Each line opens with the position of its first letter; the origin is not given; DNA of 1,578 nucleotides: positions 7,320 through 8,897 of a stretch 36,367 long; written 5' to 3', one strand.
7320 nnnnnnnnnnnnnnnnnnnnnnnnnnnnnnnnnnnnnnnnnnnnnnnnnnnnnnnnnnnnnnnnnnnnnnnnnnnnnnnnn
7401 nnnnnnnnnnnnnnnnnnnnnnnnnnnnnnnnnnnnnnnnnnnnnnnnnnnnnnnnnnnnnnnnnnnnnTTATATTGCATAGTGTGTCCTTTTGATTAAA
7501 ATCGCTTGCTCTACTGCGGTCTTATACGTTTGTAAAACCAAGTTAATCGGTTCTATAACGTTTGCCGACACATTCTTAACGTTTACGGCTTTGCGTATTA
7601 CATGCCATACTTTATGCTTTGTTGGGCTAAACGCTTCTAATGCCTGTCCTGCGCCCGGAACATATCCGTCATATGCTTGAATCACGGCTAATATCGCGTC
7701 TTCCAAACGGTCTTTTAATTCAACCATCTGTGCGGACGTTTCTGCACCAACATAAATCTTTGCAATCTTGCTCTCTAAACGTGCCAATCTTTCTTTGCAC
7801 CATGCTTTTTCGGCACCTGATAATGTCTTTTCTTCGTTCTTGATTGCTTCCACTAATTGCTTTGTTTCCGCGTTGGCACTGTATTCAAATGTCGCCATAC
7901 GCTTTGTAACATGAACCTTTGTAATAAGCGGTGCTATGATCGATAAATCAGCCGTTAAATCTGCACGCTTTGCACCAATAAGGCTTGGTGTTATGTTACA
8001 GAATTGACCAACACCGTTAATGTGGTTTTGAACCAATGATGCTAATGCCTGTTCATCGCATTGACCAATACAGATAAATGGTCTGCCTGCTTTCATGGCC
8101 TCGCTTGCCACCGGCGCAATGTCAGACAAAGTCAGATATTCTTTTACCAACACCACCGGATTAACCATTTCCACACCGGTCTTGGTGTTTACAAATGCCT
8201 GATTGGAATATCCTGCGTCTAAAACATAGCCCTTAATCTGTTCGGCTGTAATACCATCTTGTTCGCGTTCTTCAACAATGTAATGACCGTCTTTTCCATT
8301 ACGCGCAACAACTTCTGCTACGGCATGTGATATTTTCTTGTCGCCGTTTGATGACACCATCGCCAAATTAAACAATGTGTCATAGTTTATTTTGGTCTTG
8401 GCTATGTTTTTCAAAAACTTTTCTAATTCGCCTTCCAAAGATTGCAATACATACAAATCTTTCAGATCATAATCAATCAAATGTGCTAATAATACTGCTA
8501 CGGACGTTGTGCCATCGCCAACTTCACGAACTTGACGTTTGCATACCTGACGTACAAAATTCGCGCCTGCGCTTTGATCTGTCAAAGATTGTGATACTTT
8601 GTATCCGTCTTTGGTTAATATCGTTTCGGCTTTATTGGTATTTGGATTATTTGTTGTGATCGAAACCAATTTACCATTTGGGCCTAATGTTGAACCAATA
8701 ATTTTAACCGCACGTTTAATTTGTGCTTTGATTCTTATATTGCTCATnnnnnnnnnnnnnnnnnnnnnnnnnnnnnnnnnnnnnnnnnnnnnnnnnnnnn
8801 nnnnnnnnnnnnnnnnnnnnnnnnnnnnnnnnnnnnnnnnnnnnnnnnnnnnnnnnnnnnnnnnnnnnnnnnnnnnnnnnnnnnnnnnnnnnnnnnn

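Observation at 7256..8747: Miniaturised GroEL-like plus GroES-like chaperonin pair at the head of the late strand of a 36-kb temperate phage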

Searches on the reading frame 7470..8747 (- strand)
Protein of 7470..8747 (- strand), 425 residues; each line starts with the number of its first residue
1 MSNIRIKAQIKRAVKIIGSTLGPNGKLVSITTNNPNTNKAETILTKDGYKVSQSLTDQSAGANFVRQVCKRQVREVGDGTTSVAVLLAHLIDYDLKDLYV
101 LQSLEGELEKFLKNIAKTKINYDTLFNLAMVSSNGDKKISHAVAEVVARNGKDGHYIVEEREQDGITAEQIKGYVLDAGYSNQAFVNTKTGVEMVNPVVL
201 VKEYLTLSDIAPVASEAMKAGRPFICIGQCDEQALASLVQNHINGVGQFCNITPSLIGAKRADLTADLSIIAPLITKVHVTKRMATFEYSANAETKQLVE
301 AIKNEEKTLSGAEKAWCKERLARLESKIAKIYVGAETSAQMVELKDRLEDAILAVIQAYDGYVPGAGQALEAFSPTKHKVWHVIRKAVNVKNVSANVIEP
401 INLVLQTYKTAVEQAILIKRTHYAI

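Call 3: search_protein_families(library=pfam, proteins=[window:7470-8747:-], max_evalue=1)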
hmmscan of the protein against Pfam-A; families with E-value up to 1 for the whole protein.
window:7470-8747:- (425 aa): 3 families
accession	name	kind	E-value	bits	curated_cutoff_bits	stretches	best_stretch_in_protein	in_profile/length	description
PF00118.29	Cpn60_TCP1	-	5.1e-20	72.1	34.3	1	15-369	3-378/490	TCP-1/cpn60 chaperonin family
PF18785.7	Inv-AAD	-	0.071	13.4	26.5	1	307-350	65-109/129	Invertebrate-AID/APOBEC-deaminase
PF04219.17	DUF413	-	0.19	12.2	25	1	291-318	44-71/90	Protein of unknown function, DUF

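Call 4: search_protein_families(library=phrogs, proteins=[window:7470-8747:-], max_evalue=0.01)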
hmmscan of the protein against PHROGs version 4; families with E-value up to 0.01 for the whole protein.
window:7470-8747:- (425 aa): 1 family
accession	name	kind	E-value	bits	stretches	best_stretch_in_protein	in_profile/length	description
phrog_5725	-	other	9.6e-56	190.4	1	6-380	17-439/540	chaperonin groEL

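Call 5: search_protein_families(library=ncbifam, proteins=[window:7470-8747:-], max_evalue=1)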
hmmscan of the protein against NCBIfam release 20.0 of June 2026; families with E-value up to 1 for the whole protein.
window:7470-8747:- (425 aa): 18 families
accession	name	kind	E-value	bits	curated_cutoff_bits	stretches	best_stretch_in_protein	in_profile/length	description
NF009487.0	PRK12849.1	subfamily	2.5e-38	131.7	352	2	10-271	19-294/543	chaperonin GroEL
NF000592.1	PRK00013.1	subfamily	2.1e-37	128.8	397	2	10-271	21-293/524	chaperonin GroEL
TIGR02348.1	GroEL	equivalog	3.6e-37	128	582.1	2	9-271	17-293/526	chaperonin GroEL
NF009489.0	PRK12851.1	subfamily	2.3e-33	115.4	464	2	12-271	25-295/541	chaperonin GroEL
NF009488.0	PRK12850.1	subfamily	3.6e-33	114.9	475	2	11-271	24-295/544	chaperonin GroEL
NF010704.0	PRK14104.1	subfamily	2.5e-23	82.2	1041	2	13-271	26-295/546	chaperonin GroEL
TIGR02345.1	chap_CCT_eta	equivalog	1.6e-08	33.3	669.2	1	2-97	22-107/523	T-complex protein 1 subunit eta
TIGR02344.1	chap_CCT_gamma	equivalog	3.3e-08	32.5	553.45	2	11-123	26-140/526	T-complex protein 1 subunit gamma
TIGR02341.1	chap_CCT_beta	equivalog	6.7e-08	31.6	522.15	1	16-91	29-101/519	T-complex protein 1 subunit beta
TIGR02340.1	chap_CCT_alpha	equivalog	5.3e-07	28.7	800.2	1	14-92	25-98/536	T-complex protein 1 subunit alpha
NF038370.1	GroEL2_Chlamy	exception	6.3e-07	28.4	600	1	59-255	66-279/533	variant chaperonin GroEL2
TIGR02339.1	thermosome_arch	subfamily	6.3e-06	25.2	671.1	1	3-92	21-102/521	thermosome subunit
TIGR02343.1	chap_CCT_epsi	equivalog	2.6e-05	23.1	710.5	1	11-93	37-114/532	T-complex protein 1 subunit epsilon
TIGR02347.1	chap_CCT_zeta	equivalog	2.6e-05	22.9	587.15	1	14-92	29-102/531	T-complex protein 1 subunit zeta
NF041082.2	thermosome_alpha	equivalog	3.3e-05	22.9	450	1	15-92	31-103/519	thermosome subunit alpha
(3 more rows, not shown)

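Call 9: search_dna_similar(query=window:7470-8747:-, collection=phages, mode=protein, max_rows=40)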
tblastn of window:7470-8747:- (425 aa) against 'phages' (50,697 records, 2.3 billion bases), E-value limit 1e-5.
Records with a match: 222; places in all: 222; records where one place covers at least 80% of the query: 198.
Best place of each record, by identity: <60% 222.
By first word of the organism name: Vibrio 80; Flavobacterium 73; Cellulophaga 9; Pseudomonas 9; Bacillus 8; uncultured 6; Bacteroides 6; Listeria 3; Caudoviricetes 3; Erwinia 3; and 14 more.
By host as written in the record: - 76; Flavobacterium sp. BAL314 68; Cellulophaga sp. HaHa_2_95 4; Flavobacterium sp. LMO8 4; Bacillus subtilis 4; Pseudomonas aeruginosa 4; Listeria monocytogenes 3; Vibrio alginolyticus 3; and 44 more.
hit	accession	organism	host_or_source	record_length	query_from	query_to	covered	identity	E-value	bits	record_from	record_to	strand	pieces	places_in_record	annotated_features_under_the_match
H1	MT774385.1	uncultured phage cr108_1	human feces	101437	8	417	96%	27.8%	2e-21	102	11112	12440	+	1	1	chaperonin GroEL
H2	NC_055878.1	uncultured phage cr108_1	human feces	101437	8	417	96%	27.8%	2e-21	102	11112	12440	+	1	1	chaperonin groEL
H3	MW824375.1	Vibrio phage 207E48.1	Vibrio crassostreae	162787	10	376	86%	29.6%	6e-30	128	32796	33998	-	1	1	groL: chaperonin GroEL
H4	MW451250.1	Vibrio phage phiTY18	Vibrio parahaemolyticus TY18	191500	13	370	84%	29.3%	3e-22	105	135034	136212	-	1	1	record has no annotation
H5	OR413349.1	Vibrio phage pv27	Vibrio parahaemolyticus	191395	13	370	84%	29.3%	4e-22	105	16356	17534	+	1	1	chaperonin groEL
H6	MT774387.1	uncultured phage cr111_1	human feces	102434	10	371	85%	28.6%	2e-27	121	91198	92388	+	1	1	chaperonin GroEL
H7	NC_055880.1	uncultured phage cr111_1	human feces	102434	10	371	85%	28.6%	2e-27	121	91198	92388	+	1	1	chaperonin groEL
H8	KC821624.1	Cellulophaga phage phi14:2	Cellulophaga baltica #14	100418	13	378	86%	28.3%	2e-22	106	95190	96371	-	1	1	chaperonin GroEL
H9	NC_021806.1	Cellulophaga phage phi14:2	Cellulophaga baltica #14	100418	13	378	86%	28.3%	2e-22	106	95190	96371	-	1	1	g105: chaperonin groEL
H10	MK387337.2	Vibrio phage Va1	Vibrio alginolyticus NBRC 15630 = ATCC ...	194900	13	370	84%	28.8%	6e-22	104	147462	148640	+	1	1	chaperonin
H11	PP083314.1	Vibrio phage VB_VaC_SRILMA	Vibrio alginolyticus CECT 521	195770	13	370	84%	28.8%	6e-22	104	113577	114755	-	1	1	chaperonin groEL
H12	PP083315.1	Vibrio phage VB_VaC_TDDLMA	Vibrio alginolyticus CECT 521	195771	13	370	84%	28.8%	6e-22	104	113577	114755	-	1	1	chaperonin groEL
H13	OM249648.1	Vibrio phage phiKT1024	Vibrio sp.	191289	13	370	84%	28.8%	3e-22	105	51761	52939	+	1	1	putative chaperonin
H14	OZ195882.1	Vibrio phage D506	Seawater and oysters mix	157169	2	383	90%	26.9%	3e-21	102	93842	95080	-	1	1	chaperonin groEL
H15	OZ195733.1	Vibrio phage D509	Seawater and oysters mix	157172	2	383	90%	26.9%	3e-21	102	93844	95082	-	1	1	chaperonin groEL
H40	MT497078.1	Flavobacterium phage vB_FspP_elemoE_10-3D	Flavobacterium sp. BAL314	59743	17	370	83%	28.7%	9e-26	116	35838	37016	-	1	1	chaperonin GroEL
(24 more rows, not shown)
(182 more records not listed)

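Call 11: find_homologous_proteins(query=window:7470-8747:-, max_evalue=0.001)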
Query window:7470-8747:- (425 aa): 1767 proteins with E <= 0.001 among 8000 candidates; the best 120 are listed.
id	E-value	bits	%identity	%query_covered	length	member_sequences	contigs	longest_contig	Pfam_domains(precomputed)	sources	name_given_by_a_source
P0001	2.2e-249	845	92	100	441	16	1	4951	PF00118.30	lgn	-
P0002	4.0e-241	818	88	100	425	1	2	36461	PF00118.30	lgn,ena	-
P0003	8.7e-237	804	87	100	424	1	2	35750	PF00118.30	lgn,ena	-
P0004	4.6e-236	801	87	100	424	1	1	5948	PF00118.30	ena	-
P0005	2.6e-234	795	86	100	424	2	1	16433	PF00118.30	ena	-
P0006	5.9e-231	784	84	100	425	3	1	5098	PF00118.30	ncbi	-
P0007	6.2e-228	774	84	100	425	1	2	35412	PF00118.30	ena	-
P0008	2.5e-227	772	83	100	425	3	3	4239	PF00118.30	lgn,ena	-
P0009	7.2e-222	754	83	100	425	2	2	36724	PF00118.30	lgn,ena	-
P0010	3.3e-212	723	78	99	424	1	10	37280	PF00118.30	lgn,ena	-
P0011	8.2e-212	721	77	99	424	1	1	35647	PF00118.30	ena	-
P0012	5.8e-211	719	77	99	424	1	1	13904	PF00118.30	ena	-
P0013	8.4e-211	718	77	99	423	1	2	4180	PF00118.30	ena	-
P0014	2.7e-210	716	77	100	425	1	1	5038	PF00118.30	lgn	-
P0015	6.1e-210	715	77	99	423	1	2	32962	PF00118.30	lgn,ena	-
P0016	2.1e-209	713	76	99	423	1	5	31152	PF00118.30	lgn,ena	-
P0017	7.9e-209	712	76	100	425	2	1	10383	PF00118.30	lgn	-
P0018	1.8e-208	710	76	100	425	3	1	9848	PF00118.30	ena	-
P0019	5.6e-207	705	76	100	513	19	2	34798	PF00118.30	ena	-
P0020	1.5e-205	701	76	99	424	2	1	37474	PF00118.30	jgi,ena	-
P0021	2.8e-205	700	75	100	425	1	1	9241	PF00118.30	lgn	-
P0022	5.3e-205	699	75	100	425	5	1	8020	PF00118.30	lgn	-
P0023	2.3e-204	697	76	99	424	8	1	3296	PF00118.30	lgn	-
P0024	5.1e-204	696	74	100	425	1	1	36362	PF00118.30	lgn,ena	-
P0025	2.3e-202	690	75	100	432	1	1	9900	PF00118.30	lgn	-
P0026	2.3e-202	690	74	100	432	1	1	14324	PF00118.30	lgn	-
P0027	3.5e-202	690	75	100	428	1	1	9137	PF00118.30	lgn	-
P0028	1.4e-200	684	75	100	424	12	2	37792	PF00118.30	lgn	-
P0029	3.0e-200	683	74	99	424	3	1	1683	PF00118.30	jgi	jgi:chaperonin GroEL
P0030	1.3e-199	681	74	100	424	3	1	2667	PF00118.30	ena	-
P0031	3.9e-199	680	75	100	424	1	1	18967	PF00118.30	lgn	-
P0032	4.4e-198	676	73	100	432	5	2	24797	PF00118.30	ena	-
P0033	5.6e-198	676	74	99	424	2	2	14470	PF00118.30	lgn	-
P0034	8.1e-198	675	74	100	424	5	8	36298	PF00118.30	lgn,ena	-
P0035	1.8e-197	674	73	98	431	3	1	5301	PF00118.30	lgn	-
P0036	3.9e-197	673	74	100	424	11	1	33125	PF00118.30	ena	-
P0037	4.6e-197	673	73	100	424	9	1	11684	PF00118.30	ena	-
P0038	6.8e-197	672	72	100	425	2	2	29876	PF00118.30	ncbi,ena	-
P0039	7.6e-197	672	73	100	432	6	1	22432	PF00118.30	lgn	-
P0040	4.9e-196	669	72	100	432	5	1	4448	PF00118.30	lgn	-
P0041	9.6e-196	668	72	99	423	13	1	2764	PF00118.30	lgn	-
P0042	3.1e-195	667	72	100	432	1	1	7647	PF00118.30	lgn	-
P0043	5.9e-192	656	71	100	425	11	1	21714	PF00118.30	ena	-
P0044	8.5e-190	649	71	100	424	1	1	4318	PF00118.30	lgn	-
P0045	4.8e-188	643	71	100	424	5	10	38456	PF00118.30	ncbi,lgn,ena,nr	ncbi:MAG: hypothetical protein J6R99_02700 [Alphaproteobacteria bacterium]|nr:hypothetical protein [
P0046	2.2e-170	585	65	99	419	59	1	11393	PF00118.30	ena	-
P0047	1.1e-168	579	64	99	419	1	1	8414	PF00118.30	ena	-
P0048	5.1e-168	577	63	100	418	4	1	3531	PF00118.30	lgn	-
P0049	1.0e-167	576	64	99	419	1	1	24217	PF00118.30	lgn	-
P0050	8.5e-163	560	65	99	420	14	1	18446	PF00118.30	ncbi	-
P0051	3.7e-162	558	64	99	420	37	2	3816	PF00118.30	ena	-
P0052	7.1e-162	557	64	99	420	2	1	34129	PF00118.30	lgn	-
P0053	1.5e-161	556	62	100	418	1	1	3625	PF00118.30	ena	-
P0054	1.0e-144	501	72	76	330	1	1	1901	PF00118.30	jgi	jgi:chaperonin GroEL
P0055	1.5e-104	368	48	95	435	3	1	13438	PF00118.30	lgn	-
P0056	2.2e-103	364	49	95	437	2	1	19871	PF00118.30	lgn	-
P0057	1.0e-34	138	31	86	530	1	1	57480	PF00118.30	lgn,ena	-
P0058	1.7e-28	118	30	85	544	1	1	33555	PF00118.30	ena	-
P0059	1.7e-28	118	30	85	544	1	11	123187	PF00118.30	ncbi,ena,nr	ncbi:MAG: chaperonin GroEL [Paludibacteraceae bacterium]|nr:chaperonin GroEL [Paludibacteraceae bact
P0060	1.9e-28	118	30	85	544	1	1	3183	PF00118.30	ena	-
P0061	2.0e-28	118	31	85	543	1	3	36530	PF00118.30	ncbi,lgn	-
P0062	2.0e-28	118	30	85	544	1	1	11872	PF00118.30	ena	-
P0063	2.0e-28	118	30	85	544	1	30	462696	PF00118.30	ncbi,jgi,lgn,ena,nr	ncbi:MAG: chaperonin GroEL [Bacteroidales bacterium]|jgi:chaperonin GroEL|nr:chaperonin GroEL [Bacte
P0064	2.0e-28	118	30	85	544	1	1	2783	PF00118.30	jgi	jgi:chaperonin GroEL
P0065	2.1e-28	118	30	85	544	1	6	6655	PF00118.30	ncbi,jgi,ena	jgi:chaperonin GroEL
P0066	2.3e-28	118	30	85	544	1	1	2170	PF00118.30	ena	-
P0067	2.6e-28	117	30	85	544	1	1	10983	PF00118.30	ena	-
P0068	2.9e-28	117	30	85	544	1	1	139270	PF00118.30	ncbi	-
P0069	3.0e-28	117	30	85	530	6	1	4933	PF00118.30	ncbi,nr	ncbi:MAG: chaperonin GroEL [Paludibacteraceae bacterium]|nr:chaperonin GroEL [Paludibacteraceae bact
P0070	3.7e-28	117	30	86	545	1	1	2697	PF00118.30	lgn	-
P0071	3.9e-28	117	28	93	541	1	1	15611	PF00118.30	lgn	-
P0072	4.6e-28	117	29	85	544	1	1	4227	PF00118.30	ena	-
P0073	5.0e-28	116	29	85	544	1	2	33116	PF00118.30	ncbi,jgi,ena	jgi:chaperonin GroEL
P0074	6.0e-28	116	28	93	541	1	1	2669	PF00118.30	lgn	-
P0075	6.5e-28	116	30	85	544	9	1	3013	PF00118.30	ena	-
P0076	6.8e-28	116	29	85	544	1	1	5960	PF00118.30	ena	-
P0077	1.2e-27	115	29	86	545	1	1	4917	PF00118.30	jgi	-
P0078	1.2e-27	115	30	87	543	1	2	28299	PF00118.30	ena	-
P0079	1.8e-27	115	29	85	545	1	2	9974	PF00118.30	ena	-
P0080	2.0e-27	114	30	86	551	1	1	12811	PF00118.30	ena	-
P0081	2.5e-27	114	29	85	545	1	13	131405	PF00118.30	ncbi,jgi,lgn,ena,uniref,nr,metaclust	ncbi:chaperonin GroEL [Anaerophaga thermohalophila]|jgi:chaperonin GroEL|uniref:chaperonin GroEL n=1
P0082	3.2e-27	114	28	98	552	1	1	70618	PF00118.30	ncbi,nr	ncbi:MAG: chaperonin GroEL [Bacteroidia bacterium]|nr:chaperonin GroEL [Bacteroidia bacterium]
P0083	4.1e-27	113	29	85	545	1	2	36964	PF00118.30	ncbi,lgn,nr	ncbi:MAG: groL [Anaerophaga sp.]|nr:groL [Anaerophaga sp.] MDN5290129.1 chaperonin GroEL [Anaerophag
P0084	4.8e-27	113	29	85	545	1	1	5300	PF00118.30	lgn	-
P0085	5.4e-27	113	28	86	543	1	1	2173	PF00118.30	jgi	-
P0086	5.6e-27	113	30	87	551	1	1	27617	PF00118.30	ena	-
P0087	5.9e-27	113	29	85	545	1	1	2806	PF00118.30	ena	-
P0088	7.4e-27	113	29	88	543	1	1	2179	PF00118.30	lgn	-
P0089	1.6e-26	111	28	90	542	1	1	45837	PF00118.30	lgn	-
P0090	1.7e-26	111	28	90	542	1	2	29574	PF00118.30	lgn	-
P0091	1.7e-26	111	29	85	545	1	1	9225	PF00118.30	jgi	jgi:chaperonin GroEL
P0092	2.0e-26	111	29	85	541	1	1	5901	PF00118.30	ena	-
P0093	2.2e-26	111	29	87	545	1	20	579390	PF00118.30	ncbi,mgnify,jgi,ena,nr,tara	ncbi:MAG: chaperonin GroEL [Flavobacteriales bacterium]|mgnify:FL=1|nr:chaperonin GroEL [Flavobacter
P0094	2.2e-26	111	30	87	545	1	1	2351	PF00118.30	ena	-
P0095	2.7e-26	111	29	87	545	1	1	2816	PF00118.30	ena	-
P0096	3.2e-26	110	29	87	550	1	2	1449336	PF00118.30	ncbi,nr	ncbi:chaperonin GroEL [Anaplasma phagocytophilum]|nr:chaperonin GroEL [Anaplasma phagocytophilum] UQ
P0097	3.2e-26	110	28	85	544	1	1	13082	PF00118.30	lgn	-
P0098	3.6e-26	110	30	84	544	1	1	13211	PF00118.30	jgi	jgi:chaperonin GroEL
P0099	4.4e-26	110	30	85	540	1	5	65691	PF00118.30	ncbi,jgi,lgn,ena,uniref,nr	ncbi:MAG TPA: chaperonin GroEL [candidate division WOR-3 bacterium]|uniref:Chaperonin GroEL n=1 Tax=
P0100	4.5e-26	110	28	90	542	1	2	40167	PF00118.30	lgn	-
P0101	4.6e-26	110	29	88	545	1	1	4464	PF00118.30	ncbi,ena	-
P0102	4.6e-26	110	29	87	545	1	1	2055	PF00118.30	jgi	jgi:chaperonin GroEL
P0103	4.6e-26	110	29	87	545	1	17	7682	PF00118.30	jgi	jgi:chaperonin GroEL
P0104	4.9e-26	110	29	87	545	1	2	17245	PF00118.30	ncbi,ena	-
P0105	5.0e-26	110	28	85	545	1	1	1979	PF00118.30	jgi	-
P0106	5.6e-26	110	29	85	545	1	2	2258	PF00118.30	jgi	jgi:chaperonin GroEL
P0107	5.8e-26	110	29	87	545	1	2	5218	PF00118.30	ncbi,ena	-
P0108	5.8e-26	110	29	87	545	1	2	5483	PF00118.30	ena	-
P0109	5.8e-26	110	30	83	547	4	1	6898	PF00118.30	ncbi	ncbi:chaperonin GroEL [Anaplasma bovis]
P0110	5.9e-26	110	27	85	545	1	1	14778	PF00118.30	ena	-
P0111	6.5e-26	109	28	85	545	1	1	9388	PF00118.30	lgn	-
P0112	6.5e-26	109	29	85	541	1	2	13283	PF00118.30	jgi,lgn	jgi:chaperonin GroEL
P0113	6.8e-26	109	29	85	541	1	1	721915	PF00118.30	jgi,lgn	jgi:chaperonin GroEL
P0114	7.3e-26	109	27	98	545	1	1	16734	PF00118.30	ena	-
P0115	7.3e-26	109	29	87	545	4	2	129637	PF00118.30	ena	-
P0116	7.4e-26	109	29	85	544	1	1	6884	PF00118.30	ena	-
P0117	7.8e-26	109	28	83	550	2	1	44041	PF00118.30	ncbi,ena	ncbi:MAG: chaperonin GroEL [Aaplasma endosymbiont of Hyalomma asiaticum]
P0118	7.9e-26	109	29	85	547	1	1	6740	PF00118.30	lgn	-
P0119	8.2e-26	109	29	85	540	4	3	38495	PF00118.30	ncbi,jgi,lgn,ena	-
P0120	8.3e-26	109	29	85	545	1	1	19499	PF00118.30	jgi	jgi:chaperonin GroEL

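Call 12: get_annotated_region(hit=H1, flank=3000)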
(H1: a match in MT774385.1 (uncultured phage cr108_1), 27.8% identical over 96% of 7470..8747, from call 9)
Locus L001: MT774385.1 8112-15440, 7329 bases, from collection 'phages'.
description: Uncultured phage cr108_1, complete genome.
organism: uncultured phage cr108_1 (NCBI taxid 2772069)
taxonomy: Viruses; Duplodnaviria; Heunggongvirae; Uroviricota; Caudoviricetes; Crassvirales; Steigviridae; Asinivirinae; Pipoluvirus; Pipoluvirus rarus
host: -; source: human feces; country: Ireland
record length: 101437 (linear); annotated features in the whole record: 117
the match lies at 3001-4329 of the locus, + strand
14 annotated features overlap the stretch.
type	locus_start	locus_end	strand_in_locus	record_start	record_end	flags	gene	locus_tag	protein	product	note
CDS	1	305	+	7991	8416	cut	-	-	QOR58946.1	hypothetical protein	gp_22565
CDS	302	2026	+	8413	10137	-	-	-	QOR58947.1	morphogenesis protein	gp_22566; VOG4686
tRNA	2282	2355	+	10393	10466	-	-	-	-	tRNA-Asn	-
CDS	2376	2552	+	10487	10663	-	-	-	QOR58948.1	hypothetical protein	gp_22568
CDS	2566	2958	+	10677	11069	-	-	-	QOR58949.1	hypothetical protein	gp_22569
CDS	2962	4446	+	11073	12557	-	-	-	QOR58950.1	chaperonin GroEL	gp_22570; chaperonin GroEL [Cellulophaga phage phi14:2]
CDS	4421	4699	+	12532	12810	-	-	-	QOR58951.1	hypothetical protein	gp_22571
CDS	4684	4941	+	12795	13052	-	-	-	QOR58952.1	hypothetical protein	gp_22572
CDS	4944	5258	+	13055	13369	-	-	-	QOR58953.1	hypothetical protein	gp_22573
CDS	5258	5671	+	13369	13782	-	-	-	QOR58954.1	VpsT-like putative transcriptional regulator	gp_22574; putative transcriptional regulator, VpsT-like [phiCrAss001]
CDS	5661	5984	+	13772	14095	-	-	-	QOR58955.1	hypothetical protein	gp_22575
CDS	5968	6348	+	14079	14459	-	-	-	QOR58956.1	hypothetical protein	gp_22576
CDS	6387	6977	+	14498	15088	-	-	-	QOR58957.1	hypothetical protein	gp_22577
CDS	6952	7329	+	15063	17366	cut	-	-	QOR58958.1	terminase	gp_22578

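Call 13: get_annotated_region(hit=H40, flank=3000)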
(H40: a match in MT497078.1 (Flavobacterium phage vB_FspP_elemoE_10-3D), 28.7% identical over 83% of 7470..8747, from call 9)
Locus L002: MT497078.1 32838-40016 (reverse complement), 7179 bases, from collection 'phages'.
description: Flavobacterium phage vB_FspP_elemoE_10-3D, partial genome.
organism: Flavobacterium phage vB_FspP_elemoE_10-3D (NCBI taxid 2743786)
taxonomy: Viruses; Duplodnaviria; Heunggongvirae; Uroviricota; Caudoviricetes; Elemovirus
host: Flavobacterium sp. BAL314; source: Baltic Sea mesocosm; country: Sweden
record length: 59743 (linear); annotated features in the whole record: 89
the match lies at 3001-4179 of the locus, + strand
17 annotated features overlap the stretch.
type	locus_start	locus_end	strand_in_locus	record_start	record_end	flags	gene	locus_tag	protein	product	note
CDS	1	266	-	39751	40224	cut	-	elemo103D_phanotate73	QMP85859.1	DUF285 domain-containing protein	-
CDS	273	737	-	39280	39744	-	-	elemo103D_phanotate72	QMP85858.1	D-alanyl-D-alanine carboxypeptidase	-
CDS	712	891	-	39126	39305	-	-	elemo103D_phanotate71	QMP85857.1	hypothetical protein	-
CDS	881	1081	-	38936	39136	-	-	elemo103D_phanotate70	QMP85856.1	hypothetical protein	-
CDS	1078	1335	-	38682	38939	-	-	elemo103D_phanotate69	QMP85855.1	hypothetical protein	-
CDS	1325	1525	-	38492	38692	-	-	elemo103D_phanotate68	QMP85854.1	hypothetical protein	-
CDS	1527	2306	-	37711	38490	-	-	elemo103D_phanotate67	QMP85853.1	putative YapH protein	-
CDS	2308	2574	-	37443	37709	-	-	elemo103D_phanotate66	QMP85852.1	hypothetical protein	-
CDS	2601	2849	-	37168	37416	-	-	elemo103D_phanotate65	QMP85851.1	hypothetical protein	-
CDS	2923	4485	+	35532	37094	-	-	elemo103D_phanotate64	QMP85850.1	chaperonin GroEL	chaperonin GroEL (HSP60 family)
CDS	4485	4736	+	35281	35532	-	-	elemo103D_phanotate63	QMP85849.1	co-chaperonin GroES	co-chaperonin GroES (HSP10)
CDS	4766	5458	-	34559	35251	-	-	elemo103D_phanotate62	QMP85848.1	hypothetical protein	-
CDS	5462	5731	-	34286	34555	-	-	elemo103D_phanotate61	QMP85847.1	hypothetical protein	-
CDS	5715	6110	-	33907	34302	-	-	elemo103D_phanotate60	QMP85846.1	hypothetical protein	-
CDS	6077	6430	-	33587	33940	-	-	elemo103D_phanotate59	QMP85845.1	HAD family hydrolase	-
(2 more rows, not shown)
